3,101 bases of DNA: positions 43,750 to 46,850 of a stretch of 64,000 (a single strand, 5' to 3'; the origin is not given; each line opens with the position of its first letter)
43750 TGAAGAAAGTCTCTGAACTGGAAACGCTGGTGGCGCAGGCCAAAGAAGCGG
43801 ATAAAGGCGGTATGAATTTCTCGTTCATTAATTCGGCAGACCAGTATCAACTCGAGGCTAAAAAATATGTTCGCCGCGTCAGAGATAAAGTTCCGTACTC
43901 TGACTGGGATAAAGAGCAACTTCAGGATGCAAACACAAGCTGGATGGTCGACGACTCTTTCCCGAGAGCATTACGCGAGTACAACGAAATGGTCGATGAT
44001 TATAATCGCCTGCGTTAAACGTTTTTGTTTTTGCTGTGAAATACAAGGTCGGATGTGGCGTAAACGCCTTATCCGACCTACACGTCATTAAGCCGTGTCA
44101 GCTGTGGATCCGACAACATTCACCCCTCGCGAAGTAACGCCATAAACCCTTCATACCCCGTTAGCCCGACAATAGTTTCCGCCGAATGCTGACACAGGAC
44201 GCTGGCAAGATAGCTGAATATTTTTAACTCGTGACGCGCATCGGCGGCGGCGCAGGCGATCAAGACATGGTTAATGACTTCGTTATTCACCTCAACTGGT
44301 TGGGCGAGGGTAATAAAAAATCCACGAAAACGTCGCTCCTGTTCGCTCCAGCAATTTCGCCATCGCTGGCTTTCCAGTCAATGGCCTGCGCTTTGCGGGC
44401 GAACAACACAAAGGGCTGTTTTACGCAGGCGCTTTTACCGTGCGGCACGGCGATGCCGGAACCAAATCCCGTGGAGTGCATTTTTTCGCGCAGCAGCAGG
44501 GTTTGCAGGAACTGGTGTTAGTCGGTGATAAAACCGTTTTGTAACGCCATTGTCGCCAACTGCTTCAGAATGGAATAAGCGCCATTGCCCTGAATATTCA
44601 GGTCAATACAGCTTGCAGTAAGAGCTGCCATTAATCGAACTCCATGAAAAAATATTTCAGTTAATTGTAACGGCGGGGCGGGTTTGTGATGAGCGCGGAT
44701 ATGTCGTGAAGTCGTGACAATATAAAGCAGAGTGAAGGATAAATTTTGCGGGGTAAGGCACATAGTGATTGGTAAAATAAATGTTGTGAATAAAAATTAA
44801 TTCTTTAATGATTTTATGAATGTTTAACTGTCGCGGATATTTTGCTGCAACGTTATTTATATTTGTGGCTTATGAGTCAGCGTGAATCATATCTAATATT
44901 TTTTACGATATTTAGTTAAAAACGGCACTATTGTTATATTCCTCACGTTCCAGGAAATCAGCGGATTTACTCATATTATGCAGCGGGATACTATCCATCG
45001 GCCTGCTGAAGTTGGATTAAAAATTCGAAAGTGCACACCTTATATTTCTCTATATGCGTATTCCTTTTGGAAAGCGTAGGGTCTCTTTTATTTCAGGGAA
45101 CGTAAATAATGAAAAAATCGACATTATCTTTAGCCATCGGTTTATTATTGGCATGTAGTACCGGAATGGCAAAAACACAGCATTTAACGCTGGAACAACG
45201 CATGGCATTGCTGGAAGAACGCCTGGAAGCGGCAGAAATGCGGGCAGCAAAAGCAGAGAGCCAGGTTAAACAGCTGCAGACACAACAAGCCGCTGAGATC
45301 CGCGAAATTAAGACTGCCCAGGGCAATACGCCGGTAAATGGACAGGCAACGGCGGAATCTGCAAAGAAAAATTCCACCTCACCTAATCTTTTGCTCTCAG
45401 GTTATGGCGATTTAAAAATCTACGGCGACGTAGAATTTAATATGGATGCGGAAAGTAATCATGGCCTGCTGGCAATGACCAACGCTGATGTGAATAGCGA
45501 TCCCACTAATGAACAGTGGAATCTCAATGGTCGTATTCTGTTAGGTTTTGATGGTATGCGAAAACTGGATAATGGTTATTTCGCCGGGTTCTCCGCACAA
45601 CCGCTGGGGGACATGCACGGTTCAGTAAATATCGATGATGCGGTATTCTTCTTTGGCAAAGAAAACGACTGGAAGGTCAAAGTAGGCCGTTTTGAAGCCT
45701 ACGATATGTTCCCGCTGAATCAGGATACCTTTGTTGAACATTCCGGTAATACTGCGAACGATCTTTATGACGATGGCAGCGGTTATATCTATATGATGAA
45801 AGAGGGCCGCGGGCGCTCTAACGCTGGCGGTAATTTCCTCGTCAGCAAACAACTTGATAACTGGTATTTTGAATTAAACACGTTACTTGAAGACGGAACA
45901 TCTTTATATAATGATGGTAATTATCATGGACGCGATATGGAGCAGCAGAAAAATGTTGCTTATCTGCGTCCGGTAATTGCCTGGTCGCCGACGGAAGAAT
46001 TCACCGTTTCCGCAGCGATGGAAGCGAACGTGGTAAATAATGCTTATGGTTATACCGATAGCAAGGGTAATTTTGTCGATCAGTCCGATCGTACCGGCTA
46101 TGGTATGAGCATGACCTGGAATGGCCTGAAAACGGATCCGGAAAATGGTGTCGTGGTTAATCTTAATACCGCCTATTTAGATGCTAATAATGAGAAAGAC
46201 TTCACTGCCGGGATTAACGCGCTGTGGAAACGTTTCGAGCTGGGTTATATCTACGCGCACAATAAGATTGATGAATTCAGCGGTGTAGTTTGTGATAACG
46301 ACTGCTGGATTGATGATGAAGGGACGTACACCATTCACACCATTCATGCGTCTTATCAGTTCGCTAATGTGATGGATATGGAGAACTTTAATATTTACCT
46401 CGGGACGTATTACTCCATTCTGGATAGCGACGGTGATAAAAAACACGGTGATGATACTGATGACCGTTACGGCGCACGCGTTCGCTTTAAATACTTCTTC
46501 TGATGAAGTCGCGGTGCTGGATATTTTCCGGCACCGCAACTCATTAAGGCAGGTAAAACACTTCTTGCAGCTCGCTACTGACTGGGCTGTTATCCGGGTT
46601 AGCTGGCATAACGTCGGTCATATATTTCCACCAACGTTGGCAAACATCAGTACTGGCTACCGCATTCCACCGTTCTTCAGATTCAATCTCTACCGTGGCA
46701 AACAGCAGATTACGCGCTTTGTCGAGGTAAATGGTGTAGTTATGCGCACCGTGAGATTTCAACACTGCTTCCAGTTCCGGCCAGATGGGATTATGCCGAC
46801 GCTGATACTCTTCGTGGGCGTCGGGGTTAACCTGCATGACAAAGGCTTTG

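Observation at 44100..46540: frvRXBA position occupied by a disrupted PTS EIIA gene and a coiled-coil outer-membrane beta-barrel gene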

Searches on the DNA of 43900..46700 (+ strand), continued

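Call 12: get_annotated_region(hit=H12, flank=7000)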
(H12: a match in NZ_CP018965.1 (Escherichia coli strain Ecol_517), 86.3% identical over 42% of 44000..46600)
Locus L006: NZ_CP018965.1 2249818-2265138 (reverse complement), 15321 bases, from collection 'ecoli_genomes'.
description: Escherichia coli strain Ecol_517 chromosome, complete genome
organism: Escherichia coli strain Ecol_517 (NCBI taxid 562)
replicon: chromosome; assembly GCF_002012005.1
host: Homo sapiens; source: not applicable; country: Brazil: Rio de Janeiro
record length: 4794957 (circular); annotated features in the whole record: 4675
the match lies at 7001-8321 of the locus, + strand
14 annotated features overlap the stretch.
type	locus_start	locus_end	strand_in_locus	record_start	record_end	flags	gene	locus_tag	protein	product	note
CDS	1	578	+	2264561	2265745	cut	-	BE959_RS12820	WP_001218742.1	tyrosine-type recombinase/integrase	-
CDS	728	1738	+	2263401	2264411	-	-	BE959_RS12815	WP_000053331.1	substrate-binding domain-containing protein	-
CDS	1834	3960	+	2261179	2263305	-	-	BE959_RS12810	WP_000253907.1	alpha-galactosidase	-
CDS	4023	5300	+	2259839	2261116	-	-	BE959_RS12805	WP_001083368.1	MFS transporter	-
CDS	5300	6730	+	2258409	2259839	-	-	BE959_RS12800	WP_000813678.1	glycoside hydrolase family 32 protein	-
CDS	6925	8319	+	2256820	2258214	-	-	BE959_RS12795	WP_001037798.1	carbohydrate porin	-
CDS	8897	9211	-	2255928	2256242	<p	-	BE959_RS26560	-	integrase core domain-containing protein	incomplete; partial in the middle of a contig; missing N-terminus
CDS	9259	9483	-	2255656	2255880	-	-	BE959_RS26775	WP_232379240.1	IS1-like element transposase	-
CDS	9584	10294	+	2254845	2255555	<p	-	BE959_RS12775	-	tetratricopeptide repeat protein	incomplete; partial in the middle of a contig; missing C-terminus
CDS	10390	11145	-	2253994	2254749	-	istB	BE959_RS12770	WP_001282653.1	IS21-like element ISSso4 family helper ATPase IstB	-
CDS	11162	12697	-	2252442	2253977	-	istA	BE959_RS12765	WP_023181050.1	IS21 family transposase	-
CDS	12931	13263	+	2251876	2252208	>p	-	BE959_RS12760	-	tetratricopeptide repeat protein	incomplete; partial in the middle of a contig; missing N-terminus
CDS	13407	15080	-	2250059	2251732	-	-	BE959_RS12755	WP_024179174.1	phosphoethanolamine transferase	-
CDS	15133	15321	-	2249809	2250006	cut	-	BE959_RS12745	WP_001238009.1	hypothetical protein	-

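Call 16: search_dna_similar(query=window:44276-44435:+, collection=ecoli_genomes, mode=near, max_rows=30, rows=best)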
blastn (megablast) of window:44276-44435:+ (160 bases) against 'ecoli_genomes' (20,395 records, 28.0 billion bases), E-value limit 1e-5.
Records with a match: 4050; places in all: 4581; records where one place covers at least 80% of the query: 1.
Genomes with a match: 4050 of 5426; with a place that covers at least 80% of the query: 1. Places per genome that has any: lowest 1, median 1, highest 2. On chromosomes: 4581 places; on plasmids: 0.
Best place of each record, by identity: >=99% 2649; 95-99% 627; 90-95% 774.
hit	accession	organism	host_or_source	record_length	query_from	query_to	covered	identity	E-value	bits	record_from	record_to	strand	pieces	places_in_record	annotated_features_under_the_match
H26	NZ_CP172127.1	Escherichia coli strain GF43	chicken meat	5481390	1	160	100%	94.4%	2e-62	246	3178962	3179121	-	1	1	hypothetical protein | PTS fructose transporter subunit IIA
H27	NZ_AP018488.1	Escherichia coli O157:H7 strain PV15-279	Homo sapiens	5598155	1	80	50%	100.0%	6e-33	148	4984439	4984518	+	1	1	frvR: putative frv operon regulatory protein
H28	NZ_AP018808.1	Escherichia coli strain E2865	Bos taurus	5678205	1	80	50%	100.0%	6e-33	148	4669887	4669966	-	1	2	frvR: putative frv operon regulatory protein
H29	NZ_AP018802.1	Escherichia coli strain E2863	Bos taurus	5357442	1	80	50%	100.0%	6e-33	148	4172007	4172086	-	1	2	frvR: putative frv operon regulatory protein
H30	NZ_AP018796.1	Escherichia coli strain E2855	Bos taurus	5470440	1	80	50%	100.0%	6e-33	148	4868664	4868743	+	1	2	frvR: putative frv operon regulatory protein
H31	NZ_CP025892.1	Escherichia coli strain 503025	Homo sapiens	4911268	1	80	50%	100.0%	6e-33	148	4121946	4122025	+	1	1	frvR: putative frv operon regulatory protein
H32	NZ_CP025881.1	Escherichia coli strain 503440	Homo sapiens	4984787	1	80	50%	100.0%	6e-33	148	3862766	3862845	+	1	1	frvR: putative frv operon regulatory protein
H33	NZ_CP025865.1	Escherichia coli strain 504211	Homo sapiens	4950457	1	80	50%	100.0%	6e-33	148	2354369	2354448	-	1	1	frvR: putative frv operon regulatory protein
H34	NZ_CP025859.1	Escherichia coli strain 504239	Homo sapiens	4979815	1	80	50%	100.0%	6e-33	148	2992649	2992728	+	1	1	frvR: putative frv operon regulatory protein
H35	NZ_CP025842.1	Escherichia coli strain 720632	Homo sapiens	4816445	1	80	50%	100.0%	6e-33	148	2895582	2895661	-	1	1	frvR: putative frv operon regulatory protein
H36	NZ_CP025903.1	Escherichia coli strain 300709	Homo sapiens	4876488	1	80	50%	100.0%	6e-33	148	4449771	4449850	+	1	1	frvR: putative frv operon regulatory protein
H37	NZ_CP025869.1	Escherichia coli strain 503829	Homo sapiens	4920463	1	80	50%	100.0%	6e-33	148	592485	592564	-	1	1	frvR: putative frv operon regulatory protein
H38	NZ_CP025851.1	Escherichia coli strain 510016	Homo sapiens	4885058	1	80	50%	100.0%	6e-33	148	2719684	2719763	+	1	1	frvR: putative frv operon regulatory protein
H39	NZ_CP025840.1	Escherichia coli strain 214-4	Homo sapiens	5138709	1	80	50%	100.0%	6e-33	148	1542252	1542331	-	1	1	frvR: putative frv operon regulatory protein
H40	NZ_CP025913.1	Escherichia coli strain 203740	Homo sapiens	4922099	1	80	50%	100.0%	6e-33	148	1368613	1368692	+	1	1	frvR: putative frv operon regulatory protein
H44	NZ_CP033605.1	Escherichia coli O157:H7 strain TR01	Cattle carcass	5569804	1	80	50%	100.0%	6e-33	148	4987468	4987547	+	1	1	frvR: putative frv operon regulatory protein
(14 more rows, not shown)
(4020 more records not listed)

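Call 30: search_dna_similar(query=window:45109-46503:+, collection=ecoli_genomes, mode=near, max_rows=30, rows=spread)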
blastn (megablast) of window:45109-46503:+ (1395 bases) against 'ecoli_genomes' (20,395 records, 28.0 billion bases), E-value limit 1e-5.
Records with a match: 2907; places in all: 3067; records where one place covers at least 80% of the query: 2560.
Genomes with a match: 2857 of 5426; with a place that covers at least 80% of the query: 2557. Places per genome that has any: lowest 1, median 1, highest 3. On chromosomes: 2867 places; on plasmids: 200.
Best place of each record, by identity: >=99% 590; 95-99% 1888; 90-95% 77; 80-90% 352.
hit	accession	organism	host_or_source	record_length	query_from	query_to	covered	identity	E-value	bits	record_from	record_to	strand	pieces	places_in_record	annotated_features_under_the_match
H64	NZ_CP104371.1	Escherichia coli strain 2021CK-01784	Homo sapiens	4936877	1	1395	100%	99.5%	0e+0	2538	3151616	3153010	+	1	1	carbohydrate porin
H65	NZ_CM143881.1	Escherichia coli strain E09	Homo sapiens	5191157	1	1395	100%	99.4%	0e+0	2532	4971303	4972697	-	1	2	carbohydrate porin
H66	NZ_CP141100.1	Escherichia coli strain KE40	Homo sapiens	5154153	1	1395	100%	99.4%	0e+0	2527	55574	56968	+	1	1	carbohydrate porin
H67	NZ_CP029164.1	Escherichia coli strain 104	chicken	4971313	1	1395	100%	99.3%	0e+0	2521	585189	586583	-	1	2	carbohydrate porin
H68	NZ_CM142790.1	Escherichia coli strain GPEC1185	chicken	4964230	1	1395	100%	99.3%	0e+0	2521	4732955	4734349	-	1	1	carbohydrate porin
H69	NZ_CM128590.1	Escherichia coli strain 200164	Homo sapiens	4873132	1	1395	100%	99.2%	0e+0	2516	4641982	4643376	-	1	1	carbohydrate porin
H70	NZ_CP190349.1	Escherichia coli strain EC17CM2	chicken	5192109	1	1395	100%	99.0%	0e+0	2499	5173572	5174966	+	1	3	carbohydrate porin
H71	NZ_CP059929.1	Escherichia coli strain 162.2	Turkey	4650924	1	1395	100%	98.6%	0e+0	2471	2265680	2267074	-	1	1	carbohydrate porin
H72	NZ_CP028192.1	Escherichia coli strain CFSAN018748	tissue and/or biological fluid swine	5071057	1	1395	100%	98.5%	0e+0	2460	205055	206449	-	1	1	carbohydrate porin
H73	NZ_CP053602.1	Escherichia coli BL21(DE3) strain BL21(DE3)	not applicable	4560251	1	1395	100%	98.4%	0e+0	2449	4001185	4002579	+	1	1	carbohydrate porin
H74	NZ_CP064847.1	Escherichia coli strain 20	wastewater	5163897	1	1395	100%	98.3%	0e+0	2444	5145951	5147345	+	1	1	carbohydrate porin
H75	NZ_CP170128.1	Escherichia coli strain C122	not applicable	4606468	1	1395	100%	97.8%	0e+0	2410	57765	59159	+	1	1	carbohydrate porin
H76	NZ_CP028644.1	Escherichia coli strain 131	cattle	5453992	1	1395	100%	97.8%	0e+0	2405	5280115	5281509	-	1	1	carbohydrate porin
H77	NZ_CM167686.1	Escherichia coli strain NCCP 13918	Homo sapiens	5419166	1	1395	100%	97.8%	0e+0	2405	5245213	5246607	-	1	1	carbohydrate porin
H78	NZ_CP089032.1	Escherichia coli O157:H7 strain 6535WT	Homo sapiens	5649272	1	1395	100%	97.7%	0e+0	2399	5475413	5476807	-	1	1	carbohydrate porin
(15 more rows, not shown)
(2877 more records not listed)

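Call 31: get_annotated_region(hit=H64, flank=6000)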
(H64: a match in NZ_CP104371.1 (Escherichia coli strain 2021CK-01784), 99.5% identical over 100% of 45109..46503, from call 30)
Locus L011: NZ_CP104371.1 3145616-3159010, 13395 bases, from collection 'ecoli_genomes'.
description: Escherichia coli strain 2021CK-01784 chromosome, complete genome
organism: Escherichia coli strain 2021CK-01784 (NCBI taxid 562)
replicon: chromosome; assembly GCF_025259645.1
host: Homo sapiens; source: Rectal Swab; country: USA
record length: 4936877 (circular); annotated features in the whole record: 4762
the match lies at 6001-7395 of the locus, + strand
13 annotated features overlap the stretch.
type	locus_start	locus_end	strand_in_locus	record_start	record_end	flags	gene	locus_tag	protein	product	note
CDS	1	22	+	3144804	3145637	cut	fdhD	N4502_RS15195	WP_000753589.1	formate dehydrogenase accessory sulfurtransferase FdhD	-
CDS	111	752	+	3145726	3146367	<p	-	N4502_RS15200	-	YiiG family protein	incomplete; partial in the middle of a contig; missing N-terminus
CDS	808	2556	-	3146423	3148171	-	frvR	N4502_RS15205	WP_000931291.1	putative frv operon regulatory protein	-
CDS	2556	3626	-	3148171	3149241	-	frvX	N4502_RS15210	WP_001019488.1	aminopeptidase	-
CDS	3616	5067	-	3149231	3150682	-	frvB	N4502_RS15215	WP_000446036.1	PTS fructose-like transporter subunit IIBC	-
CDS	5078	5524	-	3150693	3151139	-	frvA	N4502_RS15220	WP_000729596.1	PTS fructose transporter subunit IIA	-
CDS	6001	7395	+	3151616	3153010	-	-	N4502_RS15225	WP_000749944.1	carbohydrate porin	-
CDS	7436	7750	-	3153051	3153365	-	rhaM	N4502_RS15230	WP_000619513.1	L-rhamnose mutarotase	-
CDS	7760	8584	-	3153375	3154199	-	rhaD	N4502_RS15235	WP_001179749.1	rhamnulose-1-phosphate aldolase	-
CDS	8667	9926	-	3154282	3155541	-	rhaA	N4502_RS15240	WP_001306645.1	L-rhamnose isomerase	-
CDS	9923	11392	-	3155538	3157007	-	rhaB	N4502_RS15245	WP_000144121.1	rhamnulokinase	-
CDS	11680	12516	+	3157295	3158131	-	rhaS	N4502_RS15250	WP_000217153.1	HTH-type transcriptional activator RhaS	-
CDS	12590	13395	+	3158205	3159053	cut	rhaR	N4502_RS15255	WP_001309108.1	HTH-type transcriptional activator RhaR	-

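Call 32: get_annotated_region(hit=H73, flank=6000)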
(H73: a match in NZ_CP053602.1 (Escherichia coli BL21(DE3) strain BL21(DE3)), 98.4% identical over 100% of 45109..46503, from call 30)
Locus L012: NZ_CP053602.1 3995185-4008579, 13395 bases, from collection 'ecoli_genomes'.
description: Escherichia coli BL21(DE3) chromosome, complete genome
organism: Escherichia coli BL21(DE3) strain BL21(DE3) (NCBI taxid 469008)
replicon: chromosome; assembly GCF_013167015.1
host: -; source: not applicable; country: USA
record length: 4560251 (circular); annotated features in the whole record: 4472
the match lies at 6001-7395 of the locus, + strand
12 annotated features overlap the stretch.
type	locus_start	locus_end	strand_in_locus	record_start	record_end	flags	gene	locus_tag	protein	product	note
CDS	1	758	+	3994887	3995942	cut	yiiG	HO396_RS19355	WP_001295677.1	YiiG family protein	-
CDS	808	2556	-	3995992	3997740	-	frvR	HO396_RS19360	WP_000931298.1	putative frv operon regulatory protein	-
CDS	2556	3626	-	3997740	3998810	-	frvX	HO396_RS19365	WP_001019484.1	aminopeptidase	-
CDS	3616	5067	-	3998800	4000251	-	frvB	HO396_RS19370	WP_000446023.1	PTS fructose-like transporter subunit IIBC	-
CDS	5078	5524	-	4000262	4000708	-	frvA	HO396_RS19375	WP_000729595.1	PTS fructose transporter subunit IIA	-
CDS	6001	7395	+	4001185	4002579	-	-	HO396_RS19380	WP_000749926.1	carbohydrate porin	-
CDS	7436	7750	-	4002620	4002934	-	rhaM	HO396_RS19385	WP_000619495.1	L-rhamnose mutarotase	-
CDS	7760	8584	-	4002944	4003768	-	rhaD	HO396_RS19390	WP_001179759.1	rhamnulose-1-phosphate aldolase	-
CDS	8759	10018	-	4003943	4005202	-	rhaA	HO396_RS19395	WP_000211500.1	L-rhamnose isomerase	-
CDS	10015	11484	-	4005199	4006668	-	rhaB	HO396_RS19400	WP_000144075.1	rhamnulokinase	-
CDS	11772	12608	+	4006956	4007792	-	rhaS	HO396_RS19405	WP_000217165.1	HTH-type transcriptional activator RhaS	-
CDS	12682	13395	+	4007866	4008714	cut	rhaR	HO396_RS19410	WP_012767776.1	HTH-type transcriptional activator RhaR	-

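Call 36: search_rna_families(source=window, start=43900, end=46700, threshold=evalue, max_evalue=1)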
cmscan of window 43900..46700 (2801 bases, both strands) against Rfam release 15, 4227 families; matches with E-value up to 1: 2.
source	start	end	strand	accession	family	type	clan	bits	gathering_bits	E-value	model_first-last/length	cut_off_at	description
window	44038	44078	-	RF02564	naRNA4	Gene; sRNA;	-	34.8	59.5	0.00081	1-77/77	no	Nucleoid-associated noncoding RNA 4 (CssrE)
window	44047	44081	+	RF02564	naRNA4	Gene; sRNA;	-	23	59.5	0.36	1-77/77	no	Nucleoid-associated noncoding RNA 4 (CssrE)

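Call 59: search_dna_similar(query=L002:1572-6276:+, collection=ecoli_genomes, mode=near, max_rows=12, rows=spread)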
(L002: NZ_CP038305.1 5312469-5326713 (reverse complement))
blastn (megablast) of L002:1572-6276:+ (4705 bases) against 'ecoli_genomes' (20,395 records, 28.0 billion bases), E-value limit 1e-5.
Records with a match: 4217; places in all: 4226; records where one place covers at least 80% of the query: 4185.
Genomes with a match: 4217 of 5426; with a place that covers at least 80% of the query: 4185. Places per genome that has any: lowest 1, median 1, highest 2. On chromosomes: 4226 places; on plasmids: 0.
Best place of each record, by identity: >=99% 322; 95-99% 3304; 90-95% 589; 80-90% 2.
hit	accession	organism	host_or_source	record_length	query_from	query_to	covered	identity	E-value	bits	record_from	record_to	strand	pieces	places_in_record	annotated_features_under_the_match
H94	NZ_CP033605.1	Escherichia coli O157:H7 strain TR01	Cattle carcass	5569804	1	4705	100%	100.0%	0e+0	8689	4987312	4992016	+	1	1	frvR: putative frv operon regulatory protein | frvB: PTS fructose-like transporter subunit IIBC | frvX: aminopeptidase | frvA: PTS fructose transporter subunit IIA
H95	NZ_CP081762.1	Escherichia coli strain CX21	-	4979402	1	4705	100%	97.1%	0e+0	7930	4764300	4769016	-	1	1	frvR: putative frv operon regulatory protein | frvB: PTS fructose-like transporter subunit IIBC | frvX: aminopeptidase | frvA: PTS fructose transporter subunit IIA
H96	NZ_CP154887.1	Escherichia coli strain 5735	Bovine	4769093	1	4705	100%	96.9%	0e+0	7880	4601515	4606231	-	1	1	frvR: putative frv operon regulatory protein | frvB: PTS fructose-like transporter subunit IIBC | frvX: aminopeptidase | frvA: PTS fructose transporter subunit IIA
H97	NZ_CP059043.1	Escherichia coli strain SY3626C1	chicken meat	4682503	1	4705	100%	96.8%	0e+0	7869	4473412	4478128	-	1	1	frvR: putative frv operon regulatory protein | frvB: PTS fructose-like transporter subunit IIBC | frvX: aminopeptidase | frvA: PTS fructose transporter subunit IIA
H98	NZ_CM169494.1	Escherichia coli strain EC07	Homo sapiens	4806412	1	4705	100%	96.8%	0e+0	7869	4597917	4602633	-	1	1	frvR: putative frv operon regulatory protein | frvB: PTS fructose-like transporter subunit IIBC | frvX: aminopeptidase | frvA: PTS fructose transporter subunit IIA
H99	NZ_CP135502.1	Escherichia coli strain isolateA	Homo sapiens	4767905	1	4705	100%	96.8%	0e+0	7858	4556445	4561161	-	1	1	frvR: putative frv operon regulatory protein | frvB: PTS fructose-like transporter subunit IIBC | frvX: aminopeptidase | frvA: PTS fructose transporter subunit IIA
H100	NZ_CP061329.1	Escherichia coli strain EC93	Rattus norvegicus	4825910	1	4705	100%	96.7%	0e+0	7841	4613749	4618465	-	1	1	frvR: putative frv operon regulatory protein | frvB: PTS fructose-like transporter subunit IIBC | frvX: aminopeptidase | frvA: PTS fructose transporter subunit IIA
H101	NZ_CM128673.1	Escherichia coli strain EC61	blood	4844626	1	4705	100%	96.6%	0e+0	7817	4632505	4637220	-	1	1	frvR: putative frv operon regulatory protein | frvB: PTS fructose-like transporter subunit IIBC | frvX: aminopeptidase | frvA: PTS fructose transporter subunit IIA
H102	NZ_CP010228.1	Escherichia coli strain S3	not applicable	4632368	1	4705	100%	96.4%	0e+0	7753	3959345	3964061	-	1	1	frvR: putative frv operon regulatory protein | frvB: PTS fructose-like transporter subunit IIBC | frvX: aminopeptidase | frvA: PTS fructose transporter subunit IIA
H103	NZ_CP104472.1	Escherichia coli strain UC4224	cheese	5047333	1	4705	100%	96.2%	0e+0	7697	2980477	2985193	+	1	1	frvR: putative frv operon regulatory protein | frvB: PTS fructose-like transporter subunit IIBC | frvX: aminopeptidase | frvA: PTS fructose transporter subunit IIA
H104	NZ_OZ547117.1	Escherichia coli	Homo sapiens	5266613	1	4705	100%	94.1%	0e+0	7160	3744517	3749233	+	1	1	frvR: putative frv operon regulatory protein | frvB: PTS fructose-like transporter subunit IIBC | frvX: aminopeptidase | frvA: PTS fructose transporter subunit IIA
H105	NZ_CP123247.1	Escherichia coli strain YZMc10-2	chicken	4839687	1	41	1%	100.0%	1e-9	77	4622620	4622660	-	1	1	none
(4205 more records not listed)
